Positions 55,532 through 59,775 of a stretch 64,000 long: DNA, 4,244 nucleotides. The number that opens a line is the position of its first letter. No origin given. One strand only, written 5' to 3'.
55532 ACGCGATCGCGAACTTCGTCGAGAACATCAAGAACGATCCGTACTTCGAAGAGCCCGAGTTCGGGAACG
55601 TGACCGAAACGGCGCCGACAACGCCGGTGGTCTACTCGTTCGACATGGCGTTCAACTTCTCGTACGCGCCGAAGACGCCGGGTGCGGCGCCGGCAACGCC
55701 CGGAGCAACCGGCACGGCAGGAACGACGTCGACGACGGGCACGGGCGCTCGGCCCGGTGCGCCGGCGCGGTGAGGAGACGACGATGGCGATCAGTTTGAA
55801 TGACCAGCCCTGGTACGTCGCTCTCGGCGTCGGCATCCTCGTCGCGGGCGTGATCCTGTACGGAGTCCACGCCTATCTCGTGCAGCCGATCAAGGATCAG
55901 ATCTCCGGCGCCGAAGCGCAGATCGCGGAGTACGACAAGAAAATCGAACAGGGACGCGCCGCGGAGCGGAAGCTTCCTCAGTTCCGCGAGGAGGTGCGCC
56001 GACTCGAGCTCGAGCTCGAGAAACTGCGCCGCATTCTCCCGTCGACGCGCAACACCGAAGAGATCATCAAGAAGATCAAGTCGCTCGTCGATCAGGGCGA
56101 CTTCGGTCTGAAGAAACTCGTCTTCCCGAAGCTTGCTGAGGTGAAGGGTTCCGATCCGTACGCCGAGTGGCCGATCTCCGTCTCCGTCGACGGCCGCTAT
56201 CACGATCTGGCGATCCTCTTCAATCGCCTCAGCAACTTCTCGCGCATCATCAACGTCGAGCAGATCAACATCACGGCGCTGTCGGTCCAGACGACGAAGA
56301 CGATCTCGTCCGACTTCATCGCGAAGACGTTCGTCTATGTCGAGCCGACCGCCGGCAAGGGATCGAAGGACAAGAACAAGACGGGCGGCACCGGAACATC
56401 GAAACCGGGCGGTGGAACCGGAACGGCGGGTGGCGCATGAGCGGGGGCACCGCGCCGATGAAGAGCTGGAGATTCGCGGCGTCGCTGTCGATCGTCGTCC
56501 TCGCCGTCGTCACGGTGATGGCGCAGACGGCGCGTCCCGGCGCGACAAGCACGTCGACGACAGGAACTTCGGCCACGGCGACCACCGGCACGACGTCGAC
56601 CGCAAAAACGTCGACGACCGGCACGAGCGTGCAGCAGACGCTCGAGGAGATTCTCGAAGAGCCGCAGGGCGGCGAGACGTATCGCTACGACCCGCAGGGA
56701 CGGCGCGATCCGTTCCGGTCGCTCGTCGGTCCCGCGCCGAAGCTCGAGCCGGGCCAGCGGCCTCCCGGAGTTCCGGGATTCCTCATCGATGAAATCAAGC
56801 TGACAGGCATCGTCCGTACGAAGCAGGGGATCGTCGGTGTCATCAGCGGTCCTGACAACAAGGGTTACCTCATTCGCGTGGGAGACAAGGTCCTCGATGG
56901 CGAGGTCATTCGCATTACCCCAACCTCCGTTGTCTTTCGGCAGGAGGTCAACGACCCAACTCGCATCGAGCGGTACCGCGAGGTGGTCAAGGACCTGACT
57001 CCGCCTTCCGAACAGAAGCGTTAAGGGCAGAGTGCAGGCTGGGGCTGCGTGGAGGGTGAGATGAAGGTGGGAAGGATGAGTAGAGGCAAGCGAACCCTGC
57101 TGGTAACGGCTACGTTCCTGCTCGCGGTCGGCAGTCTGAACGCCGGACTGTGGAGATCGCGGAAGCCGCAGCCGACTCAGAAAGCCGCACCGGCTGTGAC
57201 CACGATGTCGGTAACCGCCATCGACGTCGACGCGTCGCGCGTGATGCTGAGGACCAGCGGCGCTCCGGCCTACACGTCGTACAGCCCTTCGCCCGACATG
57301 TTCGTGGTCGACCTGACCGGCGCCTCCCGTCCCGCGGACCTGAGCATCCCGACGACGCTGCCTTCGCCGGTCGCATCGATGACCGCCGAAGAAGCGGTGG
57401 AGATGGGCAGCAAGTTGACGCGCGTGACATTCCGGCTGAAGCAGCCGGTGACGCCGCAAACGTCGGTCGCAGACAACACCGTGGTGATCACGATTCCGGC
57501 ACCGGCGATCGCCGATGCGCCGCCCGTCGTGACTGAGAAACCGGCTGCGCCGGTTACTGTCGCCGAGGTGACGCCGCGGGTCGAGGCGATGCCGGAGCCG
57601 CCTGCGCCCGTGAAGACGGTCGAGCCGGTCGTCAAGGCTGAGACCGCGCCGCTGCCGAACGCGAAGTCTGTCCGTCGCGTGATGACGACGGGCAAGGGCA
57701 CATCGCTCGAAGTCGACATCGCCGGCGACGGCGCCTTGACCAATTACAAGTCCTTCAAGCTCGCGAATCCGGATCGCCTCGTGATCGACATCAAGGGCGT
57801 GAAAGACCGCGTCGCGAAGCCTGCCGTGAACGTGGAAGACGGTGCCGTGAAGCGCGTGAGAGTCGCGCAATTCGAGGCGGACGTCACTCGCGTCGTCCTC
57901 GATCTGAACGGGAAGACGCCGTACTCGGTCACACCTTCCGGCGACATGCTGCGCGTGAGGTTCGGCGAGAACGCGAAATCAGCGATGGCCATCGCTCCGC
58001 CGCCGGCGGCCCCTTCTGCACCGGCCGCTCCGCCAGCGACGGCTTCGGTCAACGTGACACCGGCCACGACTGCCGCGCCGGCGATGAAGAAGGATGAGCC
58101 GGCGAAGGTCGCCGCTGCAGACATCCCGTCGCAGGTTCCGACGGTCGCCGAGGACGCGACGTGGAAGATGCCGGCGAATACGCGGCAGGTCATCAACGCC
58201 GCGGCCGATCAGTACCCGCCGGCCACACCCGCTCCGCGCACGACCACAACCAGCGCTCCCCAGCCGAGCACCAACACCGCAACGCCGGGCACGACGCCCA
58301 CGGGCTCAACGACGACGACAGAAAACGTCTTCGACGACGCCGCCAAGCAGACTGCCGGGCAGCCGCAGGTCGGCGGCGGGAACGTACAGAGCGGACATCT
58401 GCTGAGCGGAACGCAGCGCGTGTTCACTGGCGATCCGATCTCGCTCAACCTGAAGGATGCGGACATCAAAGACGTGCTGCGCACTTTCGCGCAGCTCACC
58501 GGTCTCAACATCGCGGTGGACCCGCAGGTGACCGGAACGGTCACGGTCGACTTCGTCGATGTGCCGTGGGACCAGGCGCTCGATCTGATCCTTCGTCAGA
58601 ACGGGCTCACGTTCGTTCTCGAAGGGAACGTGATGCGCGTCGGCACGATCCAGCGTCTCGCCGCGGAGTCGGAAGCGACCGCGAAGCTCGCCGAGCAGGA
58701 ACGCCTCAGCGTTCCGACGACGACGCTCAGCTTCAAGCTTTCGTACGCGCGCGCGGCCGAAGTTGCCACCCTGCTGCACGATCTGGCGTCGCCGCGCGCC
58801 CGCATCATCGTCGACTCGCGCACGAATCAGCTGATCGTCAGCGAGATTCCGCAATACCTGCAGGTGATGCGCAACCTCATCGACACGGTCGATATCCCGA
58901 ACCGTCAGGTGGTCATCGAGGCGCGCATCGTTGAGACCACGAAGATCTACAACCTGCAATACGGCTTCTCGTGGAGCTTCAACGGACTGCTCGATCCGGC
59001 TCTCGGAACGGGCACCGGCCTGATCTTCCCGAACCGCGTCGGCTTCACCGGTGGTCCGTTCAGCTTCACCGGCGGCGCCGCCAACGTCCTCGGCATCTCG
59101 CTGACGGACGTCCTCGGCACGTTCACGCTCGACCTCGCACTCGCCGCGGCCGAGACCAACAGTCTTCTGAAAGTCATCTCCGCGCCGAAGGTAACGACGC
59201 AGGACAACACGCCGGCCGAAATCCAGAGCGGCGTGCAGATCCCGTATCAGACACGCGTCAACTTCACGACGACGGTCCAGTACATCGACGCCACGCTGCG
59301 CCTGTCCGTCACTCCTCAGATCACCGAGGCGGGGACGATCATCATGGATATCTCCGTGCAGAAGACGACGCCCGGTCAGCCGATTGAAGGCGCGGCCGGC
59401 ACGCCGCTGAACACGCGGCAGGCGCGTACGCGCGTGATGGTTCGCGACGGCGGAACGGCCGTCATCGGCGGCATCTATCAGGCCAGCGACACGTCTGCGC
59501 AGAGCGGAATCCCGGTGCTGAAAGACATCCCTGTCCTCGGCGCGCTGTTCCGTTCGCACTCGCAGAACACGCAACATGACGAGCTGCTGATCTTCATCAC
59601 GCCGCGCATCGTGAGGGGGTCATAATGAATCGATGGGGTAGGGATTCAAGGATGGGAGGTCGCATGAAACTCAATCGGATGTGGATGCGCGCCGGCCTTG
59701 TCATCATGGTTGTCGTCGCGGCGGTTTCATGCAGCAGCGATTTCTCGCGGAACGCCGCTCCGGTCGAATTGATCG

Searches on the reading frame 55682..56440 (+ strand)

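Call 63: search_protein_families(library=pfam, max_evalue=0.000001, proteins=[window:55682-56440:+])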
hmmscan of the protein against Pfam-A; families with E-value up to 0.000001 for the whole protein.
window:55682-56440:+ (252 aa): 1 family
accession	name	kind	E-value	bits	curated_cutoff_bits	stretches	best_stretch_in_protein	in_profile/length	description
PF04350.18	PilO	-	6e-23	82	22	1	76-220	3-144/145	Pilus assembly protein, PilO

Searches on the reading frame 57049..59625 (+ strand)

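Call 63: search_protein_families(library=pfam, max_evalue=0.000001, proteins=[window:57049-59625:+])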
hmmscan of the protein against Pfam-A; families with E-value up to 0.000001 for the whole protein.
window:57049-59625:+ (858 aa): 5 families
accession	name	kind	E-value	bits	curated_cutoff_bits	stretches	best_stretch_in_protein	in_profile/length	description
PF00263.26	Secretin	-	3.9e-48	163.7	27.5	1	700-856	1-169/169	Bacterial type II and III secretion system protein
PF11741.13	AMIN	-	1.3e-18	67.4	20.5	1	220-304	11-100/101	AMIN domain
PF03958.22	Secretin_N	-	1.1e-13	51.6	28.2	1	561-620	3-69/69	Bacterial type II/III secretion system short domain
PF07660.19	STN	-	1.3e-12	47.7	28.4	1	486-532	1-50/52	Secretin and TonB N terminus short domain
PF21305.2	type_II_gspD_N0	-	1.5e-10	41.2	27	1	466-531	1-71/71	GspD-like, N0 domain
